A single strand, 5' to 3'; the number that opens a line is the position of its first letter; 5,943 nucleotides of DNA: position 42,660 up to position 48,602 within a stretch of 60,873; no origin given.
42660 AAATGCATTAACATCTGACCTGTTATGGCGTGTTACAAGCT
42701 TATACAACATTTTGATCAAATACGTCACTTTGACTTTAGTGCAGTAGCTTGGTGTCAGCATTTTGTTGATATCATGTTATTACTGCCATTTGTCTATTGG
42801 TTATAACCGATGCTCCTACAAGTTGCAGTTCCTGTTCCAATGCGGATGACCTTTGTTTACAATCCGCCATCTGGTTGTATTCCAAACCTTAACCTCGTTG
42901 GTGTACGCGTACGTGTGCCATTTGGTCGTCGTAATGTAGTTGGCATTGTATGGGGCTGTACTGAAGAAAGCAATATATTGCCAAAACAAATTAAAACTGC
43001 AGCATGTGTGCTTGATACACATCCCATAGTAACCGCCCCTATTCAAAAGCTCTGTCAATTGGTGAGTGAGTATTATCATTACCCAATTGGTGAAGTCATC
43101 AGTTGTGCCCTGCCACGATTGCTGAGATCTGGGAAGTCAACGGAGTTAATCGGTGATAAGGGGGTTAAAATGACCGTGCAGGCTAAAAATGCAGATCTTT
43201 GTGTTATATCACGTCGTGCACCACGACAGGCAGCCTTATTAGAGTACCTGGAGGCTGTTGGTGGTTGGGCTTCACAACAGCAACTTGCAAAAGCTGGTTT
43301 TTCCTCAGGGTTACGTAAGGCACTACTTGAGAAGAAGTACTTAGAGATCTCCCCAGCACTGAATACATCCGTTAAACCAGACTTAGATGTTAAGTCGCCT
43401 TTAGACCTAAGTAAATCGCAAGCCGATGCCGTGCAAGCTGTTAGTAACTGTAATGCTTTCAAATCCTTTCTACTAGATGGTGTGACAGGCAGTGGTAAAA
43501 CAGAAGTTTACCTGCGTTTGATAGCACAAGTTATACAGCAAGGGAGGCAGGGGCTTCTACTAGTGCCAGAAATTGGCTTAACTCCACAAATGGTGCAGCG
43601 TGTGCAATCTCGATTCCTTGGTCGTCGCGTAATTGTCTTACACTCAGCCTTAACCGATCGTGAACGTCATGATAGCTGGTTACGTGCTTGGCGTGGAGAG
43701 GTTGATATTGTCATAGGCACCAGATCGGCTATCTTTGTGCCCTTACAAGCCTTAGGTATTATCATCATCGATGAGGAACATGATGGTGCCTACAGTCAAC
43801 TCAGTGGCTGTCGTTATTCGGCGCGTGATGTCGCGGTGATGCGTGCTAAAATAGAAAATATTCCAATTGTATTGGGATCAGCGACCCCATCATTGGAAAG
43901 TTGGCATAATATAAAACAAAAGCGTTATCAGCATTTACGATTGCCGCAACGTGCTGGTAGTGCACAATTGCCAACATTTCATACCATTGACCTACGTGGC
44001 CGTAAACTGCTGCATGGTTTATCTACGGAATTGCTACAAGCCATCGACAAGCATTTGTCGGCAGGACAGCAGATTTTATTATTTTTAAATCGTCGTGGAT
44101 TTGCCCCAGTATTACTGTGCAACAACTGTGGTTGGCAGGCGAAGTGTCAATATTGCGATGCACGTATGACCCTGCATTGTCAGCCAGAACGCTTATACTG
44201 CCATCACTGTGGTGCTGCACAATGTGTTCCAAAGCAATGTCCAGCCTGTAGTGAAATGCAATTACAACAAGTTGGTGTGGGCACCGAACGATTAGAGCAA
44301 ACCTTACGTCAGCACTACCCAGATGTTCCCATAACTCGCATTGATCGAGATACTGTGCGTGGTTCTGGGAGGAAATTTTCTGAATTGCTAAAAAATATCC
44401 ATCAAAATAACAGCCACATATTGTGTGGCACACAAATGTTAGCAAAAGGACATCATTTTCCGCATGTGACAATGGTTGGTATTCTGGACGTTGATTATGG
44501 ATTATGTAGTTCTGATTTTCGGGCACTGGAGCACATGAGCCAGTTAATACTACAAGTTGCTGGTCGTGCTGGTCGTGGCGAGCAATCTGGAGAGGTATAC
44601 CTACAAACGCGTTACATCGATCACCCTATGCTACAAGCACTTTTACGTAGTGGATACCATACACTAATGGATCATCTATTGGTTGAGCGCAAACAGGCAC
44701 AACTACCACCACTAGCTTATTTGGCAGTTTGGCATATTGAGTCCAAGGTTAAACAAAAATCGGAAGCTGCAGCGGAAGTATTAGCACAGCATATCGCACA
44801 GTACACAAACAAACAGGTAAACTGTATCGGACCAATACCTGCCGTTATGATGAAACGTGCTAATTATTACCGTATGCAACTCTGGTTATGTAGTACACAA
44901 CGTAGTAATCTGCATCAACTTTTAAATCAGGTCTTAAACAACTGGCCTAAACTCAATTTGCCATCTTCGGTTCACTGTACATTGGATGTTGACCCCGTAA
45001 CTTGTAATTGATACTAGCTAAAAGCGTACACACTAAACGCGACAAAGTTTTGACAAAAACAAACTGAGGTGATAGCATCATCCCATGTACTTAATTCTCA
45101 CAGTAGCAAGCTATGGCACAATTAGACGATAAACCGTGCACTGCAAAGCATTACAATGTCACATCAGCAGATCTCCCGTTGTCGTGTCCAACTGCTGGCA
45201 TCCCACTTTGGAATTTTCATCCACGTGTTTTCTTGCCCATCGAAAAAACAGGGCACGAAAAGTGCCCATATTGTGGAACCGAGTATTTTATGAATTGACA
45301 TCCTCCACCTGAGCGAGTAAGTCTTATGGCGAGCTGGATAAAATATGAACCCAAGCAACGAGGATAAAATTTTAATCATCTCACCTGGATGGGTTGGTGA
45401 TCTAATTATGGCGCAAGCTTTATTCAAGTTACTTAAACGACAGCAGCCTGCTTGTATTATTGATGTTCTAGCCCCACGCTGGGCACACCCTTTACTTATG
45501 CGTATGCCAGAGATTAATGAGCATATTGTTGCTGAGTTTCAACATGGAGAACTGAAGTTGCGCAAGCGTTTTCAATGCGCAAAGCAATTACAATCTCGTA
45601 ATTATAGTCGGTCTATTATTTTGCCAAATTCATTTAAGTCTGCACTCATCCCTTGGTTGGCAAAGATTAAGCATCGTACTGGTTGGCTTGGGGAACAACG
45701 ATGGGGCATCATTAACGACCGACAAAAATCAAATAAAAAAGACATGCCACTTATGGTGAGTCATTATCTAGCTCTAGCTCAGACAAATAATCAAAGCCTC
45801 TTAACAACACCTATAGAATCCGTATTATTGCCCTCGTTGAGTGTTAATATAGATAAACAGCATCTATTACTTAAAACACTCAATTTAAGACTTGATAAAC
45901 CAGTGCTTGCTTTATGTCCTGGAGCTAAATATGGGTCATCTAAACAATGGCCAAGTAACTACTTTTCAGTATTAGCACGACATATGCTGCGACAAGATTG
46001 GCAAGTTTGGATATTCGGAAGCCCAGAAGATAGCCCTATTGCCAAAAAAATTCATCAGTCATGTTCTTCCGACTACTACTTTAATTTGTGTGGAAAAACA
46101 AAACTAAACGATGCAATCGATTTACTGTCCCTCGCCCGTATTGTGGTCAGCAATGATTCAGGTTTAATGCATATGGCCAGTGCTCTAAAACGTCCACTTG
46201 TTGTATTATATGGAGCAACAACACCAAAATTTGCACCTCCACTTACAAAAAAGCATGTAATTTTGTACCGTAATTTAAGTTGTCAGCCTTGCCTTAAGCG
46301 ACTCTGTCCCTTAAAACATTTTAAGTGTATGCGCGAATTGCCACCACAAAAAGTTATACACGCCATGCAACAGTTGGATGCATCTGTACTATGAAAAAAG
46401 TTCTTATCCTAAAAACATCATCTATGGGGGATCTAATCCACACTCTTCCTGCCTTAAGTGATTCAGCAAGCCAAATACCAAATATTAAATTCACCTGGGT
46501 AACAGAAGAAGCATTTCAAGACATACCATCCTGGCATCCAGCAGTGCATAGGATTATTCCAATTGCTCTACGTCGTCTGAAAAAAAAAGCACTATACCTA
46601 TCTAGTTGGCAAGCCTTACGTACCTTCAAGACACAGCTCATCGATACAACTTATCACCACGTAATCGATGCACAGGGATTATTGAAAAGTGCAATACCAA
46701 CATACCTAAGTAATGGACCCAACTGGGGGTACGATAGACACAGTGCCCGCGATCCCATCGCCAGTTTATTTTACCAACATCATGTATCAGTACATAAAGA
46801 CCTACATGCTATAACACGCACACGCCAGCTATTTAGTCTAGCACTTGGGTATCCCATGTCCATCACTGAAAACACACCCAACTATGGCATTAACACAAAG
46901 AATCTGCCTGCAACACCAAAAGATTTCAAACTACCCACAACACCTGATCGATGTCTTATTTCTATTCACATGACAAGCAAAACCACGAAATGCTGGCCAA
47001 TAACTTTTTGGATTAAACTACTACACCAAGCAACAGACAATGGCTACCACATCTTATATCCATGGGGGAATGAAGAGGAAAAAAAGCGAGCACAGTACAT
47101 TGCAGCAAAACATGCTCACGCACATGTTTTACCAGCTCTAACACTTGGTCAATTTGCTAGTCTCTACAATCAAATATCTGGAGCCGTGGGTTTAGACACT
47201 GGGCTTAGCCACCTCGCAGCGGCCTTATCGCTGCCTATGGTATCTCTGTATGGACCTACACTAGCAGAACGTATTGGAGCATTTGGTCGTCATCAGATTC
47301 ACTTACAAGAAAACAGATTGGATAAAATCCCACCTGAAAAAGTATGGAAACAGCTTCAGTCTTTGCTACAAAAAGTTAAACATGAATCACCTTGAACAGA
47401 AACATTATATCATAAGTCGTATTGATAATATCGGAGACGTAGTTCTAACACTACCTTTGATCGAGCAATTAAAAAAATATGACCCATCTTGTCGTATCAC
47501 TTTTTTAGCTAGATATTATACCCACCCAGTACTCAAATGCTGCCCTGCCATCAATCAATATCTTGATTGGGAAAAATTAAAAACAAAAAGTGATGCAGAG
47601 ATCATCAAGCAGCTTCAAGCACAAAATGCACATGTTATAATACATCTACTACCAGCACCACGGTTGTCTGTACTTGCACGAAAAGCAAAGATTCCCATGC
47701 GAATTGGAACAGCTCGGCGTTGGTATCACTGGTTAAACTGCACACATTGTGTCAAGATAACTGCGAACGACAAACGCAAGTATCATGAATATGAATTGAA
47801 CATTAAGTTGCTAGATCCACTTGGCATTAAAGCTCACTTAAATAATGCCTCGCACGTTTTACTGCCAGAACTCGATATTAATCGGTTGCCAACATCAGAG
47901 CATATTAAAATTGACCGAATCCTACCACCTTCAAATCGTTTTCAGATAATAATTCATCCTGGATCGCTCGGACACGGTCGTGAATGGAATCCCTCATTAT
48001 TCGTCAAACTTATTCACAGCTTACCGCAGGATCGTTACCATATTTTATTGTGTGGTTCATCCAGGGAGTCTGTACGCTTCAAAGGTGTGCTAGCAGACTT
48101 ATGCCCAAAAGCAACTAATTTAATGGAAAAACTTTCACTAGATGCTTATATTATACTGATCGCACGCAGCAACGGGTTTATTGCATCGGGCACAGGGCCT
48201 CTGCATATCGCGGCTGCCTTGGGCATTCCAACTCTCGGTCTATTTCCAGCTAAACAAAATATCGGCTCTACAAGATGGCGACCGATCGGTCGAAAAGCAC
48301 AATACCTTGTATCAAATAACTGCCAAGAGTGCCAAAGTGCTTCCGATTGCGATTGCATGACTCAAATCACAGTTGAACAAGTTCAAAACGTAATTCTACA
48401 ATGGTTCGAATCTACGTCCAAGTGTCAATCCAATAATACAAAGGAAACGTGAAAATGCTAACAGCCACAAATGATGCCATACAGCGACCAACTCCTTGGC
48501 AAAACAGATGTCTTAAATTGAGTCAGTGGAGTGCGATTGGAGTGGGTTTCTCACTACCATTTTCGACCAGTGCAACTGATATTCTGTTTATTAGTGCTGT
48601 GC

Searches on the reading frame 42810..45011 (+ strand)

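Call 19: search_protein_families(library=pfam, proteins=[window:42810-45011:+], max_evalue=0.001)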
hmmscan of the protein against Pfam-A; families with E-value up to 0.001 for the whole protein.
window:42810-45011:+ (733 aa): 6 families
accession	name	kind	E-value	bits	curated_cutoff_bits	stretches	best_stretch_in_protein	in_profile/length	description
PF17764.6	PriA_3primeBD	-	1e-25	89.8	22.7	1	4-102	1-96/96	3'DNA-binding domain (3'BD)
PF00270.35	DEAD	-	6.1e-19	68.8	26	1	204-363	4-162/167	DEAD/DEAH box helicase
PF18074.6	PriA_C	-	7.4e-19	68.8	26.9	1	634-729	1-95/95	Primosomal protein N C-terminal domain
PF04851.21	ResIII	-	1.1e-12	48.6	22.5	1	199-361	3-163/164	Type III restriction enzyme, res subunit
PF00271.37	Helicase_C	-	3.4e-08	34.2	23.5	1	494-589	27-108/110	Helicase conserved C-terminal domain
PF18319.7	Zn_ribbon_PriA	-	3.2e-06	27.4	26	1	446-471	1-26/27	PriA DNA helicase Cys-rich region (CRR) domain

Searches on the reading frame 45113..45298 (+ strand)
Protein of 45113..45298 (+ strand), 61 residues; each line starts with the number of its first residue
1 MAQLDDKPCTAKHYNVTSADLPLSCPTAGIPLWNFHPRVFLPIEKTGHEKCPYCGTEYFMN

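Call 9: search_protein_families(library=pfam, proteins=[window:45113-45298:+], max_evalue=0.01)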
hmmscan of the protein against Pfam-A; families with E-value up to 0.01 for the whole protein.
window:45113-45298:+ (61 aa): 1 family
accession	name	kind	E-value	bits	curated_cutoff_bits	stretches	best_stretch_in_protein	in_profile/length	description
PF10276.14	zf-CHCC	-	1.5e-09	38.2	27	1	24-58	5-37/37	Zinc-finger domain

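Call 57: search_protein_families(library=phrogs, proteins=[window:45113-45298:+], max_evalue=0.1)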
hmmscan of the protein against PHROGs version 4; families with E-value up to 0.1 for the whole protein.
window:45113-45298:+ (61 aa): 0 families

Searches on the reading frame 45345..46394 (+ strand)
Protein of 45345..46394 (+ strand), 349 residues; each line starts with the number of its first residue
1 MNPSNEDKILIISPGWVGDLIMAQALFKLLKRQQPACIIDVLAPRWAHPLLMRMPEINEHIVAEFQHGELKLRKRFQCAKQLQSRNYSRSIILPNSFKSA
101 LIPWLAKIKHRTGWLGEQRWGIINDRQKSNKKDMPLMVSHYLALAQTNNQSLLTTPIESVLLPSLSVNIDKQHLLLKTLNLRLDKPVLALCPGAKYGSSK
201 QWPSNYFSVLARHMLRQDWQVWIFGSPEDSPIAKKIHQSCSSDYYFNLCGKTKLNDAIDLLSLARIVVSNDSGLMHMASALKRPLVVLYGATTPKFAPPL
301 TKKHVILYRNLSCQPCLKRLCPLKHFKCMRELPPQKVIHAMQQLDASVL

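Call 9: search_protein_families(library=pfam, proteins=[window:45345-46394:+], max_evalue=0.01)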
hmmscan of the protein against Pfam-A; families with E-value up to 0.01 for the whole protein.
window:45345-46394:+ (349 aa): 1 family
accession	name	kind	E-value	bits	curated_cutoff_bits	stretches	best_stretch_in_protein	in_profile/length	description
PF01075.23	Glyco_transf_9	-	1.4e-62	211.7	22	1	76-325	2-245/247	Glycosyltransferase family 9 (heptosyltransferase)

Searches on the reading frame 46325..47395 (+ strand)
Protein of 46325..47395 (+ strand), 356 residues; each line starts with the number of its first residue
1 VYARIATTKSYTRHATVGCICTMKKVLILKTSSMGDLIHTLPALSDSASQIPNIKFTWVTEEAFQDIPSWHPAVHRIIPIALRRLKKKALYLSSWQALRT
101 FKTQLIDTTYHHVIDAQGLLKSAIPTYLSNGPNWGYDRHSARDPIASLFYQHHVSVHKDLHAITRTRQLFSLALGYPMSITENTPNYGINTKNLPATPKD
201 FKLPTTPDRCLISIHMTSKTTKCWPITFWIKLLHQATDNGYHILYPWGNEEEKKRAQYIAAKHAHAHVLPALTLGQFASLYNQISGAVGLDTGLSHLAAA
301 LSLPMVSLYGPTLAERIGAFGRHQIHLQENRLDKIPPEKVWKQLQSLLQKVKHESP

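Call 9: search_protein_families(library=pfam, proteins=[window:46325-47395:+], max_evalue=0.01)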
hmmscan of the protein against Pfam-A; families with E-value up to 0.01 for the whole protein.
window:46325-47395:+ (356 aa): 1 family
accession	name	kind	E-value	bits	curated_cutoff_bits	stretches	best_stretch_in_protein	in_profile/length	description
PF01075.23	Glyco_transf_9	-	2.9e-47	161.5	22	1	100-329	3-229/247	Glycosyltransferase family 9 (heptosyltransferase)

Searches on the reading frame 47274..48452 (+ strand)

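Call 9: search_protein_families(library=pfam, proteins=[window:47274-48452:+], max_evalue=0.01)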
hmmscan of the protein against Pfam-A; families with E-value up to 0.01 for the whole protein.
window:47274-48452:+ (392 aa): 1 family
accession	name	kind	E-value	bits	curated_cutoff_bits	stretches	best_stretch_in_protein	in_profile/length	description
PF01075.23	Glyco_transf_9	-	3.5e-21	76.1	22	1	110-356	4-239/247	Glycosyltransferase family 9 (heptosyltransferase)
